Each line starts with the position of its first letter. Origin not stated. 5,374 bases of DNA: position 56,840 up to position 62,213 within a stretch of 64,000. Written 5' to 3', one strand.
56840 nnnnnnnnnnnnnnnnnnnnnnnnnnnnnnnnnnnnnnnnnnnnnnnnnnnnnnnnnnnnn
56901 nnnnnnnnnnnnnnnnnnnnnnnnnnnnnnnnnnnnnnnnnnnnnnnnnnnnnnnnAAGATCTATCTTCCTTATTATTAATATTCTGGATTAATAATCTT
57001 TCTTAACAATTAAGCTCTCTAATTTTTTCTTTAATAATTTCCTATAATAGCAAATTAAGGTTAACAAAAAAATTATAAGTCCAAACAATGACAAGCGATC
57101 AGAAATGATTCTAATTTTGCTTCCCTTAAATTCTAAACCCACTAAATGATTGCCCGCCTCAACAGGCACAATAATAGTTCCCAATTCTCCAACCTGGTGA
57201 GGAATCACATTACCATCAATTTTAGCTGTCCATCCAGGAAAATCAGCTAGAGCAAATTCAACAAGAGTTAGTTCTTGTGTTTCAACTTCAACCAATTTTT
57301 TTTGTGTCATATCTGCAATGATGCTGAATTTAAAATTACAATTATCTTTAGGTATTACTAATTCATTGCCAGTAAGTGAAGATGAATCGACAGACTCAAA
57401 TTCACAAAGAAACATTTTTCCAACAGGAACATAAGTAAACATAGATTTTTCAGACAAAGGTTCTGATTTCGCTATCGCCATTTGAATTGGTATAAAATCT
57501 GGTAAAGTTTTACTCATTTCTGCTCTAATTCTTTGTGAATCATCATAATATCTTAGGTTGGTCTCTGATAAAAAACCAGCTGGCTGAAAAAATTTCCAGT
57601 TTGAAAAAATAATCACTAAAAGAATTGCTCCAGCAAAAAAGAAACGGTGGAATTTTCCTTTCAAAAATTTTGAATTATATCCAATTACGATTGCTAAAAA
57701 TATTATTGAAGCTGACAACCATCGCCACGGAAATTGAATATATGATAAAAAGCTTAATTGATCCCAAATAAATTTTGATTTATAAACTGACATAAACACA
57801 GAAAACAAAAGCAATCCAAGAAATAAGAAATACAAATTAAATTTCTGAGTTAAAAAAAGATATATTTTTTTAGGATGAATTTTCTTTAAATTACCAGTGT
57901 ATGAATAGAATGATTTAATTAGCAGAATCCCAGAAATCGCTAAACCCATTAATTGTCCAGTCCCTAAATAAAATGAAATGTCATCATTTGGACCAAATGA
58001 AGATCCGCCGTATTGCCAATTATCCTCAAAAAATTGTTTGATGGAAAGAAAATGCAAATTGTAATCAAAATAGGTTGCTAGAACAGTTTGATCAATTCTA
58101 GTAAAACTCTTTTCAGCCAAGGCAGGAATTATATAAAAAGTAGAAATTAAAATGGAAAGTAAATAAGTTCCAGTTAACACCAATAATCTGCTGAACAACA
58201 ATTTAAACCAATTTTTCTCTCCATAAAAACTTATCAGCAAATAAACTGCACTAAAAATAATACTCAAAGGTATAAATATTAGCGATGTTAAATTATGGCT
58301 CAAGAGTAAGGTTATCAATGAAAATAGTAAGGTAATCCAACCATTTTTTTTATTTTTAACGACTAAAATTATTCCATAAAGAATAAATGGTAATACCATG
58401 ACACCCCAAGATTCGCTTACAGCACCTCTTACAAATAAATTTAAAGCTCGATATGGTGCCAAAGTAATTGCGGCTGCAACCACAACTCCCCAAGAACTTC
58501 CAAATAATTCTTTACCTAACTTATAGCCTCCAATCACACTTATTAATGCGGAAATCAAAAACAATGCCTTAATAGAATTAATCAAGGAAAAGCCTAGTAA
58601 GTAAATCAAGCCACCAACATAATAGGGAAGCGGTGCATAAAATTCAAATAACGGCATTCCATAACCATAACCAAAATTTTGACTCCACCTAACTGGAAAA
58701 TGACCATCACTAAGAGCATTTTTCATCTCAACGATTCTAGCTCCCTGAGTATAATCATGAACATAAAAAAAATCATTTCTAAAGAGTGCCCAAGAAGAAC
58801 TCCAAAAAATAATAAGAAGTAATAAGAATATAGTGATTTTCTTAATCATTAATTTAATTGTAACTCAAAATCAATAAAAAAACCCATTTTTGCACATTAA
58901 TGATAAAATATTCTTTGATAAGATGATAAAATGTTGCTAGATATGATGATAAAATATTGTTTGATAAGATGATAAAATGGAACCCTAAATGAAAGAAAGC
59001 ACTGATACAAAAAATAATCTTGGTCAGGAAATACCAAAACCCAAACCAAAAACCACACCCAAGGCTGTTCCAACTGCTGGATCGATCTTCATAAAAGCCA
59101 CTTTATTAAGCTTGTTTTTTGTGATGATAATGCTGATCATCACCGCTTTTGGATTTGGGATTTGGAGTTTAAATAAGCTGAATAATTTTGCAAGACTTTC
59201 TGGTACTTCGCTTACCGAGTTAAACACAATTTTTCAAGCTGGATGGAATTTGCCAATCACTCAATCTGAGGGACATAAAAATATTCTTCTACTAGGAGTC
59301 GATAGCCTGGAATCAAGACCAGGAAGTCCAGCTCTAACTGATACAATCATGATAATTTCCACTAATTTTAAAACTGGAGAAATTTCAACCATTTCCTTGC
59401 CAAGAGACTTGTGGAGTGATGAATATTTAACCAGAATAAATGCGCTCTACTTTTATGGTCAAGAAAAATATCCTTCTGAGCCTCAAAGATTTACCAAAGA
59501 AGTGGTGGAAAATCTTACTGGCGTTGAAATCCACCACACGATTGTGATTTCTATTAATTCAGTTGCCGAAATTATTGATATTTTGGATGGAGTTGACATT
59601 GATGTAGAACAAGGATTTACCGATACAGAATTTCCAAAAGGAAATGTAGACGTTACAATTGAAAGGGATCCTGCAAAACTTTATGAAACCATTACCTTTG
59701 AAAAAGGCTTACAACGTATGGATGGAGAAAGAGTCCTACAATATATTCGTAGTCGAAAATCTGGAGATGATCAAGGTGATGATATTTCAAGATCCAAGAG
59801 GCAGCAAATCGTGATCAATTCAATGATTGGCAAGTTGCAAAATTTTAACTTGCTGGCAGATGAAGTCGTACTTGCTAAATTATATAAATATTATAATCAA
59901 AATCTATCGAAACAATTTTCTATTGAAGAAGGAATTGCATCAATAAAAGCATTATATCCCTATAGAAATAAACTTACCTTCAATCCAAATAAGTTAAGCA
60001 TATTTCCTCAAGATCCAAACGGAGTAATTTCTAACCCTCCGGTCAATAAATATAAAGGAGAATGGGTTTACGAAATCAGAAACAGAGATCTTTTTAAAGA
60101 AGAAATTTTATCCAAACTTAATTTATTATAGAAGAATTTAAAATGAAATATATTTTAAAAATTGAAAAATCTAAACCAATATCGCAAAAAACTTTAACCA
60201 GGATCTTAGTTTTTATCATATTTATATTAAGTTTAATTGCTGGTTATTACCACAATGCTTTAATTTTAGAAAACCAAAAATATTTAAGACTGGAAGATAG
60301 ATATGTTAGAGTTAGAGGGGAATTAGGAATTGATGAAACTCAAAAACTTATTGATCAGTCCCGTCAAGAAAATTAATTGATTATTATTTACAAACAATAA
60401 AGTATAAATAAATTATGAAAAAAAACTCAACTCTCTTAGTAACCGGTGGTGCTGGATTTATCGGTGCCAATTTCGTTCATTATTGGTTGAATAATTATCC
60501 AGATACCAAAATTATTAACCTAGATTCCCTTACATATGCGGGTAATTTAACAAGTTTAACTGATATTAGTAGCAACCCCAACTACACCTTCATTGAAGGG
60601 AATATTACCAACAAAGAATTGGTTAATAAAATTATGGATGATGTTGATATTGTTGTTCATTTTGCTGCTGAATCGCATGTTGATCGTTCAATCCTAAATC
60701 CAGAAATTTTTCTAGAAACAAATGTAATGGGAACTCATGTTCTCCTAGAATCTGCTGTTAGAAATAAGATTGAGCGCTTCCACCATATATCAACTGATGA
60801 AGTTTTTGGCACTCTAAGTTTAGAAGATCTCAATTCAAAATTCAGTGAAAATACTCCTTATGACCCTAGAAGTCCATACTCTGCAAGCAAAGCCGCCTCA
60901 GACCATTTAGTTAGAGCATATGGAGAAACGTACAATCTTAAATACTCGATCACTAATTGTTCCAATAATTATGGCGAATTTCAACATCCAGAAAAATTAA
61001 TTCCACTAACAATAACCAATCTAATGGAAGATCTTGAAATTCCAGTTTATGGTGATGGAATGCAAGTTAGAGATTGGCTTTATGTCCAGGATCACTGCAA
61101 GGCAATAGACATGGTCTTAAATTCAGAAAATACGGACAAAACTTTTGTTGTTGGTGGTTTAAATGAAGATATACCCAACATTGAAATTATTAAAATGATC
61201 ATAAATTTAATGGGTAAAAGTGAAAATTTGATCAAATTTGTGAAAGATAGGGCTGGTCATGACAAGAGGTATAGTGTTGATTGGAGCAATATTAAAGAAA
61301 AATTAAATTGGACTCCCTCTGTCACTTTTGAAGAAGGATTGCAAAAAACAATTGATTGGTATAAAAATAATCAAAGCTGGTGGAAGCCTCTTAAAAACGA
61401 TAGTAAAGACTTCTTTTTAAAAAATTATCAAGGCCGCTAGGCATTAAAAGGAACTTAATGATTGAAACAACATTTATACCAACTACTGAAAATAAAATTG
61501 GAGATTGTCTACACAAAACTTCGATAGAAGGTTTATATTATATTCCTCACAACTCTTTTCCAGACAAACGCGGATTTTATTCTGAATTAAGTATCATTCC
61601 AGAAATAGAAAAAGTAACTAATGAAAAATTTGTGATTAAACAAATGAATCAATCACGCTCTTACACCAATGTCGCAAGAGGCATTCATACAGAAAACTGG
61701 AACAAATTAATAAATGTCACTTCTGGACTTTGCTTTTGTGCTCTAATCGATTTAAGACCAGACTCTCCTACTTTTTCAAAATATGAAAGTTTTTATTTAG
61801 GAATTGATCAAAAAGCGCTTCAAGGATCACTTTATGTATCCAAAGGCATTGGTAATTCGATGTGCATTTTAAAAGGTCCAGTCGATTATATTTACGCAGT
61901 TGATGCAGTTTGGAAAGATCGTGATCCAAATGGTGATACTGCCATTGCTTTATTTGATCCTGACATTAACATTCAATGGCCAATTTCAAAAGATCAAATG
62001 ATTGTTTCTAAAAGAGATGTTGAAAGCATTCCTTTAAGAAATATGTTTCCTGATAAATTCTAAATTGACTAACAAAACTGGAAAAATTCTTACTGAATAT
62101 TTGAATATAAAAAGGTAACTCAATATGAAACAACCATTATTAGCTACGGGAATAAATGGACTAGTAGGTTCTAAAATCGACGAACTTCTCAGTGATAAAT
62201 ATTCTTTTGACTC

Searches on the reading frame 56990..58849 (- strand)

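Call 9: search_protein_families(library=pfam, proteins=[window:56990-58849:-])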
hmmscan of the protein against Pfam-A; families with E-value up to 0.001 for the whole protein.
window:56990-58849:- (619 aa): 0 families

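Call 53: search_protein_families(library=pfam, proteins=[window:56990-58849:-], max_evalue=1)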
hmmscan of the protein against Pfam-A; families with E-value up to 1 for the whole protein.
window:56990-58849:- (619 aa): 1 family
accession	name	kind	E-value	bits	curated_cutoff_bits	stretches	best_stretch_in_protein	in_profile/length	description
PF10131.15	PTPS_related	-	0.067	12.1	26.4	1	68-359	1-286/621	6-pyruvoyl-tetrahydropterin synthase related domain; membrane protein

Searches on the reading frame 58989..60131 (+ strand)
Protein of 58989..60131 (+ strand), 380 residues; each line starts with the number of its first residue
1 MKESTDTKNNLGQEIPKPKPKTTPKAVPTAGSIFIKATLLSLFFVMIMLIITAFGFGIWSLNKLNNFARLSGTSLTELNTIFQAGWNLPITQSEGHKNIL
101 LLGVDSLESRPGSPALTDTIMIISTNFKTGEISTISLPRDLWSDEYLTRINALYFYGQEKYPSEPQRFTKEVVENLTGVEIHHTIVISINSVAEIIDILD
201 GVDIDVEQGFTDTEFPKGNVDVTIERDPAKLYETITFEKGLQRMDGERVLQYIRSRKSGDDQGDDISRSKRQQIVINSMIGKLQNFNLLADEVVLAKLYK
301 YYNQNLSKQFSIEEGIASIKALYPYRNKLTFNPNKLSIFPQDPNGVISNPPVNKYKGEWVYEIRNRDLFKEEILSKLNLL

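Call 9: search_protein_families(library=pfam, proteins=[window:58989-60131:+])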
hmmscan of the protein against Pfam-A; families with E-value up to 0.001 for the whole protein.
window:58989-60131:+ (380 aa): 1 family
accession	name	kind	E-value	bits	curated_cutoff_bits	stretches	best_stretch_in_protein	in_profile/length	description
PF03816.19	LytR_cpsA_psr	-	1.1e-28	100.7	24.6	1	117-284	2-149/150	LytR_cpsA_psr family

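Call 13: find_related_loci(query=window:58989-60131:+, collection=genome_contigs, flank=6000)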
Query window:58989-60131:+ (380 aa) in genome_contigs; peptide patterns used: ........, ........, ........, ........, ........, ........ (x = any residue, [..] = any of these).
119 stretches matched a pattern; 3 encode a relative of the query (tblastn E <= 1e-3); 3 distinct loci.
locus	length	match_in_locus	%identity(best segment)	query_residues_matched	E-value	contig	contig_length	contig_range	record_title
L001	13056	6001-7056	66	28-379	3e-166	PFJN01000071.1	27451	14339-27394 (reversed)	MAG: Candidatus Pacebacteria bacterium CG_4_10_14_3_um_filter_34_15 CG_4_10_14_3_um_filter_scaffold_761_c, whole genome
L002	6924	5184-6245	39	33-378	4e-79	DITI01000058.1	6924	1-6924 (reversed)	MAG TPA_asm: Candidatus Pacebacteria bacterium UBA6188 UBA6188_contig_485255, whole genome shotgun sequence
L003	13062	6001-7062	37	33-378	1e-73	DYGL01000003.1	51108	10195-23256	MAG TPA_asm: Candidatus Microgenomatus sp. isolate BE2012_4_39_12 Afr_mines_BE2012_373_length_51108_cov_5_360077, whole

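Call 17: find_encoding_contigs(protein=window:58989-60131:+, flank=6000, max_places=10)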
Protein window:58989-60131:+ (380 aa): 4 contigs read that carry it; 3 places shown.
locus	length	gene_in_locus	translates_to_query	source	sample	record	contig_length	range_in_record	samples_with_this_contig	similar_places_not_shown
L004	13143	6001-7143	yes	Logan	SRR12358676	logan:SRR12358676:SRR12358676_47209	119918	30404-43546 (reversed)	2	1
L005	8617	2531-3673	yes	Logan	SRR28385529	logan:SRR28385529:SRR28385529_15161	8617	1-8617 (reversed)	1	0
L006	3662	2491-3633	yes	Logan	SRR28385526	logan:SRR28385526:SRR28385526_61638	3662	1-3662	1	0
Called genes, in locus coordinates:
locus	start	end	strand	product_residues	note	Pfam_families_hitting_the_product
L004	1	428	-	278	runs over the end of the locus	PF00535:Glycos_transf_2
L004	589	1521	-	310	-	PF13641:Glyco_tranf_2_3, PF00535:Glycos_transf_2, PF13632:Glyco_trans_2_3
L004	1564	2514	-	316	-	PF00535:Glycos_transf_2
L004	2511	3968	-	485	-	PF01943:Polysacc_synt, PF13440:Polysacc_synt_3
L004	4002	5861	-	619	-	-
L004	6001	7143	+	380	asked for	PF03816:LytR_cpsA_psr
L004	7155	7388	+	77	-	-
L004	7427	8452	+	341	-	PF01073:3Beta_HSD, PF01370:Epimerase, PF02719:Polysacc_synt_2, PF04321:RmlD_sub_bind, PF07993:NAD_binding_4, PF13460:NAD_binding_10 (weak), PF16363:GDP_Man_Dehyd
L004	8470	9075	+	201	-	PF00908:dTDP_sugar_isom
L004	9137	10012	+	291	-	PF01370:Epimerase, PF04321:RmlD_sub_bind, PF16363:GDP_Man_Dehyd, PF01073:3Beta_HSD, PF02719:Polysacc_synt_2 (weak), PF07993:NAD_binding_4, PF13460:NAD_binding_10 (weak)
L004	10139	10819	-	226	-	PF01746:tRNA_m1G_MT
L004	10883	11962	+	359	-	-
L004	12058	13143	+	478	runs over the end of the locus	PF00749:tRNA-synt_1c, PF19269:Anticodon_2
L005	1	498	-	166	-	?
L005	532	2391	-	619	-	-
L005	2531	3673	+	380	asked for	PF03816:LytR_cpsA_psr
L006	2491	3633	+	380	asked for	PF03816:LytR_cpsA_psr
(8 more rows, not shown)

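Call 20: find_homologous_proteins(query=window:58989-60131:+, max_evalue=1e-40)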
Query window:58989-60131:+ (380 aa): 266 proteins with E <= 1e-40 among 3878 candidates; the best 120 are listed.
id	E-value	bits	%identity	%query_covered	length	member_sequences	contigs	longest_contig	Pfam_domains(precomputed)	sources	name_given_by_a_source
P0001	5.3e-249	843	100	100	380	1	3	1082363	PF03816.20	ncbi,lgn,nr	ncbi:MAG: LCP family protein [Pseudomonadales bacterium]|nr:LCP family protein [Pseudomonadales bact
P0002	6.2e-165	567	69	93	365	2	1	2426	PF03816.20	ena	-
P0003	1.2e-158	546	66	93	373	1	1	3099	PF03816.20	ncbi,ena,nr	ncbi:LCP family protein [Patescibacteria group bacterium]|nr:LCP family protein [Patescibacteria gro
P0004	4.1e-157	541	65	93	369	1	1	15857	PF03816.20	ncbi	-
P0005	6.6e-157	540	66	92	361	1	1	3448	PF03816.20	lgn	-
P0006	4.4e-156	538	66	93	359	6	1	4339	PF03816.20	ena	-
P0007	8.8e-149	514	64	94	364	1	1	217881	PF03816.20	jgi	jgi:LCP family protein required for cell wall assembly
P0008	5.8e-145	501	63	91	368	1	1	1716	PF03816.20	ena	-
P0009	7.4e-143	494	63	92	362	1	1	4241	PF03816.20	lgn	-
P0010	1.3e-141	490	62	92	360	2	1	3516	PF03816.20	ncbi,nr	ncbi:LCP family protein [Candidatus Woesebacteria bacterium]|nr:LCP family protein [Candidatus Woese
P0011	5.4e-139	482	59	93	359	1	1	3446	PF03816.20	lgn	-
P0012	8.0e-136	471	59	92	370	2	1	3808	PF03816.20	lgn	-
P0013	6.6e-124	432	55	93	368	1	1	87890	PF03816.20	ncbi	-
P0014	6.8e-124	432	53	94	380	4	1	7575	PF03816.20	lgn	-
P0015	1.8e-123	430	55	92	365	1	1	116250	PF03816.20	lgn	-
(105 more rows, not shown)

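Call 21: find_encoding_contigs(protein=P0002, flank=1500, max_places=2)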
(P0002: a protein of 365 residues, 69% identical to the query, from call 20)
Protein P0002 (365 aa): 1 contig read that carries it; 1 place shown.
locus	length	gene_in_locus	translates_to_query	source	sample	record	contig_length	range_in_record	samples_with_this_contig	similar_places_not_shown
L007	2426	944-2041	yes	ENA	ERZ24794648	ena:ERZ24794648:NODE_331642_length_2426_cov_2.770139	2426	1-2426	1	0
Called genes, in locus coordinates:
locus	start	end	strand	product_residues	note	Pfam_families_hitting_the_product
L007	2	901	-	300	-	?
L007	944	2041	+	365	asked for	PF03816:LytR_cpsA_psr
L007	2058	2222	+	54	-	-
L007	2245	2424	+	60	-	?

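Call 22: find_encoding_contigs(protein=P0004, flank=1500, max_places=2)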
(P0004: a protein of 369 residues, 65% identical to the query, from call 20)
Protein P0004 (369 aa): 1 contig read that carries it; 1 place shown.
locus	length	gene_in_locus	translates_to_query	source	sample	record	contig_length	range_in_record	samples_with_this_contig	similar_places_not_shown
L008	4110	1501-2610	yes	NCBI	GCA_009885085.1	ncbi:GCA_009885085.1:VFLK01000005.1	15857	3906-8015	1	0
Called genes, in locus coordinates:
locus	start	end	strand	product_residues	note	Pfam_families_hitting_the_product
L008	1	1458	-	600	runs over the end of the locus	PF10131:PTPS_related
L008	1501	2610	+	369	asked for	PF03816:LytR_cpsA_psr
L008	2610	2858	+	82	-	-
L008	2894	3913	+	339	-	PF01073:3Beta_HSD, PF01370:Epimerase, PF02719:Polysacc_synt_2, PF04321:RmlD_sub_bind, PF07993:NAD_binding_4, PF16363:GDP_Man_Dehyd, PF13460:NAD_binding_10 (weak)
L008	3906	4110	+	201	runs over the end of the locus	PF00908:dTDP_sugar_isom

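Call 23: find_encoding_contigs(protein=P0005, flank=1500, max_places=2)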
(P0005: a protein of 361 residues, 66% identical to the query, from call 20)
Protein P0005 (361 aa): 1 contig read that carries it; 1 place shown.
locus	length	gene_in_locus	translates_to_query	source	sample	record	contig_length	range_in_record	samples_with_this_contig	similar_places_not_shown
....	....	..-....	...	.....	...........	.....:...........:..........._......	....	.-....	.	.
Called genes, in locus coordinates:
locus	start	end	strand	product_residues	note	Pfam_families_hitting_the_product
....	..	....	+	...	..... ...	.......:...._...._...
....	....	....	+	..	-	-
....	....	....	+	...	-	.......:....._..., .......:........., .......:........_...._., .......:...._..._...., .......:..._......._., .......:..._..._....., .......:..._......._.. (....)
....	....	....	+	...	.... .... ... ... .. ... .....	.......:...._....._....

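Call 24: find_encoding_contigs(protein=P0006, flank=1500, max_places=2)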
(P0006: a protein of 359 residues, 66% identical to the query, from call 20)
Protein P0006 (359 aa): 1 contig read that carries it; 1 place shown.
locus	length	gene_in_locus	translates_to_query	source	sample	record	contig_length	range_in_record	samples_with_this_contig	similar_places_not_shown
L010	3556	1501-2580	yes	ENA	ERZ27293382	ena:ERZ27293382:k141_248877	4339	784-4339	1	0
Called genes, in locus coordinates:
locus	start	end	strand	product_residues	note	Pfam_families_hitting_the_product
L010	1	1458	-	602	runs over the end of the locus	-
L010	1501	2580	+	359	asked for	PF03816:LytR_cpsA_psr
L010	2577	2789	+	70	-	-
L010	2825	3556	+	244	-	?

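Call 25: find_encoding_contigs(protein=P0007, flank=1500, max_places=2)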
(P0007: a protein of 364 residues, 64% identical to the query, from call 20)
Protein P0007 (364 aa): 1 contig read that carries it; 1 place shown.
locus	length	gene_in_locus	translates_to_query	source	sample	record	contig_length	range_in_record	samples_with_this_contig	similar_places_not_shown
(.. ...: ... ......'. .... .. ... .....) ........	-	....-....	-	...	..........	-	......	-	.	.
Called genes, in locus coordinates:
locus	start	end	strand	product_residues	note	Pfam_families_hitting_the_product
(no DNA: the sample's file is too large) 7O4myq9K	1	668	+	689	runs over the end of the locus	-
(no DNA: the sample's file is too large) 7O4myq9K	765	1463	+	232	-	PF04402:SIMPL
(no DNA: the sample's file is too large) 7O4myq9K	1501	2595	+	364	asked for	PF03816:LytR_cpsA_psr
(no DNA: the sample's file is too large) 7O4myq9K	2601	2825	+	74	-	-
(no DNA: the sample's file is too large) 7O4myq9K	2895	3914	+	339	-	PF01073:3Beta_HSD, PF01370:Epimerase, PF02719:Polysacc_synt_2, PF04321:RmlD_sub_bind, PF07993:NAD_binding_4, PF16363:GDP_Man_Dehyd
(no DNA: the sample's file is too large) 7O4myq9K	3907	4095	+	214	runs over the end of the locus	PF00908:dTDP_sugar_isom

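Call 37: find_related_loci(query=A2, collection=metagenome_contigs, flank=2500)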
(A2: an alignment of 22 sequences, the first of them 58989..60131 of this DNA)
Query A2 (380 aa) in metagenome_contigs; peptide patterns used: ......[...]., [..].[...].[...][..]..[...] (x = any residue, [..] = any of these).
250 stretches matched a pattern; 53 encode a relative of the query (tblastn E <= 1e-3); 53 distinct loci.
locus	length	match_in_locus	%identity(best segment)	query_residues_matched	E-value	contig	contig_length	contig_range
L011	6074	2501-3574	70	22-379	4e-174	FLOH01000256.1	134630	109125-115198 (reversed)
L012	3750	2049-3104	66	28-379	7e-172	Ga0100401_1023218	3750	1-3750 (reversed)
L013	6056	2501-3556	66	28-379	3e-165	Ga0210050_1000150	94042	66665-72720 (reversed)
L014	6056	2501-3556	66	28-379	3e-165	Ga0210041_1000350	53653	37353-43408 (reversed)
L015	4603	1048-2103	66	28-379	1e-166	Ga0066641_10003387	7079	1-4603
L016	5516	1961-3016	66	28-379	2e-166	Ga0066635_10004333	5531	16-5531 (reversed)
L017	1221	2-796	65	116-380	2e-132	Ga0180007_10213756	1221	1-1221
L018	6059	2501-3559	49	21-373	1e-115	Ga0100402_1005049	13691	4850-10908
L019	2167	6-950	52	63-377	1e-120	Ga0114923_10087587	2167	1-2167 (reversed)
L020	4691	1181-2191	47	39-375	4e-113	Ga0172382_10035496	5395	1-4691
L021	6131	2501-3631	46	4-377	7e-112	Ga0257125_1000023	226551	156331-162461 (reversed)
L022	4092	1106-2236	46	4-377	1e-112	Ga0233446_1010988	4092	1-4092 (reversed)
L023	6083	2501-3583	47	14-373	3e-111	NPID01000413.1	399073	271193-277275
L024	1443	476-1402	53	63-371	5e-117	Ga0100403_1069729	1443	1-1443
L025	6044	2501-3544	48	27-375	1e-108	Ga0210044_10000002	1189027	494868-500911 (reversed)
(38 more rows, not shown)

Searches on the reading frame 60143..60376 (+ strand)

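Call 9: search_protein_families(library=pfam, proteins=[window:60143-60376:+])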
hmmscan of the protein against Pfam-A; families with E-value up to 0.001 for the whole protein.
window:60143-60376:+ (77 aa): 0 families

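Call 53: search_protein_families(library=pfam, proteins=[window:60143-60376:+], max_evalue=1)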
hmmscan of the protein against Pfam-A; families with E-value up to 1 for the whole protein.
window:60143-60376:+ (77 aa): 1 family
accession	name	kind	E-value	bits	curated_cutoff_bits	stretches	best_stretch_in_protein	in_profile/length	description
PF17255.8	EbsA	-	0.047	14.4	25.9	1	17-69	40-90/133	EbsA-like protein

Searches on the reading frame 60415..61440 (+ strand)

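Call 9: search_protein_families(library=pfam, proteins=[window:60415-61440:+])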
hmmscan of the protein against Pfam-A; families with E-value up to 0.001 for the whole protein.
window:60415-61440:+ (341 aa): 8 families
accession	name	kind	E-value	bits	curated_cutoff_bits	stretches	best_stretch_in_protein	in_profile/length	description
PF16363.11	GDP_Man_Dehyd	-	4e-81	273.5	27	1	8-312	1-332/332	GDP-mannose 4,6 dehydratase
PF01370.27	Epimerase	-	7.4e-65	219.1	20.9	1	8-247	2-240/240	NAD dependent epimerase/dehydratase family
PF01073.25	3Beta_HSD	-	7.2e-21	74.9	22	1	8-227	1-221/280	3-beta hydroxysteroid dehydrogenase/isomerase family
PF02719.21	Polysacc_synt_2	-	1.9e-17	63.9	20.2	1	7-135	1-136/293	Polysaccharide biosynthesis protein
PF07993.18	NAD_binding_4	-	7.7e-17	61.7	20.1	1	9-185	1-207/258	Male sterility protein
PF04321.23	RmlD_sub_bind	-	1.1e-11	44.8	27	1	6-173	2-143/287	RmlD substrate binding domain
PF13460.12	NAD_binding_10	-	2.9e-06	27.7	27.2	1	43-173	27-138/184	NAD(P)H-binding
PF05368.20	NmrA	-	0.00034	20.7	27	1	4-92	2-79/298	NmrA-like family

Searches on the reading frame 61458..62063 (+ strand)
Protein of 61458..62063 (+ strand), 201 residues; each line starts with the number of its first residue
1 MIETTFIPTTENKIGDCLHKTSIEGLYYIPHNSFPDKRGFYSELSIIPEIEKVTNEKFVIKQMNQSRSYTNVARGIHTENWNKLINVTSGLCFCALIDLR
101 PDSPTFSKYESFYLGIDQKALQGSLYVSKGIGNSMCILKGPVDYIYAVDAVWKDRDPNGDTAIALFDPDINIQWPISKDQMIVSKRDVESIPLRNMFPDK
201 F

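Call 9: search_protein_families(library=pfam, proteins=[window:61458-62063:+])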
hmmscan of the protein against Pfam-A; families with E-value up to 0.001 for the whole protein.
window:61458-62063:+ (201 aa): 1 family
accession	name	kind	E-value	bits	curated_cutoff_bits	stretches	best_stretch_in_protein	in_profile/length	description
PF00908.23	dTDP_sugar_isom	-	5.8e-29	101.4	27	1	20-193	1-166/168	dTDP-4-dehydrorhamnose 3,5-epimerase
